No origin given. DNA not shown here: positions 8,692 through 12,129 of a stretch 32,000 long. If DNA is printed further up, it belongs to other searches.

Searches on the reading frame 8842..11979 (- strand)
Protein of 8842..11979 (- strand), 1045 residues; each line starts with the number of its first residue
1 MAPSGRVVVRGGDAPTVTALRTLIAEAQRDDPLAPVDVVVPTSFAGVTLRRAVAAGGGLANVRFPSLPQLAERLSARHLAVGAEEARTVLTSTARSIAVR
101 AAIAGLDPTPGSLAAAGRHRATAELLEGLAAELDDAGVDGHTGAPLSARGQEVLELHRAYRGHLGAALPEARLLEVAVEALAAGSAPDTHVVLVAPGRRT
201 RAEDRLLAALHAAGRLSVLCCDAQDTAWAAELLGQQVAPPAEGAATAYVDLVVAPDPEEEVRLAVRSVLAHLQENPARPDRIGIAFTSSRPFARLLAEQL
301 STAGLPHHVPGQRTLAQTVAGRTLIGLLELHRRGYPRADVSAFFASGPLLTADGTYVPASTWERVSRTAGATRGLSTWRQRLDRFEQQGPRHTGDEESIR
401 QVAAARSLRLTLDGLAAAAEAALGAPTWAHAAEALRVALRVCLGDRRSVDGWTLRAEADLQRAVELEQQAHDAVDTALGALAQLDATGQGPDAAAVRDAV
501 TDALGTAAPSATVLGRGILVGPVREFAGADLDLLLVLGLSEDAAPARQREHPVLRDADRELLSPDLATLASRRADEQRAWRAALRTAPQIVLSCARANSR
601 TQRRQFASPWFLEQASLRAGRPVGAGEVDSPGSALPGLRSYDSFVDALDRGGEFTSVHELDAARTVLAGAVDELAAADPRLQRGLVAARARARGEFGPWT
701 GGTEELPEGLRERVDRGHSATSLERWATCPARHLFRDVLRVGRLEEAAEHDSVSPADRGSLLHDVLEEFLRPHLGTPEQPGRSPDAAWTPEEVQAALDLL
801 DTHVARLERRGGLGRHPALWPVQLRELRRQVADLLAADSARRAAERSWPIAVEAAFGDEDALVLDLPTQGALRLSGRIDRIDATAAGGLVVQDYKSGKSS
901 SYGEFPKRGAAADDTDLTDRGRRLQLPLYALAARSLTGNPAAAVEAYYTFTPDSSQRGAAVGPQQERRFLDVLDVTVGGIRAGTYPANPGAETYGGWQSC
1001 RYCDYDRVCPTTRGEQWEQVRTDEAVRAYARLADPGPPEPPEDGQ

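Call 68: search_protein_families(library=pfam, proteins=[window:8842-11979:-], max_evalue=0.001)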
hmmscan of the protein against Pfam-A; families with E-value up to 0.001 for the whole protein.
window:8842-11979:- (1045 aa): 1 family
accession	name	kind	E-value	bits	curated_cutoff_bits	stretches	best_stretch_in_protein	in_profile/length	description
PF12705.13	PDDEXK_1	-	1.1e-37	130.7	22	1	719-1010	3-247/247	PD-(D/E)XK nuclease superfamily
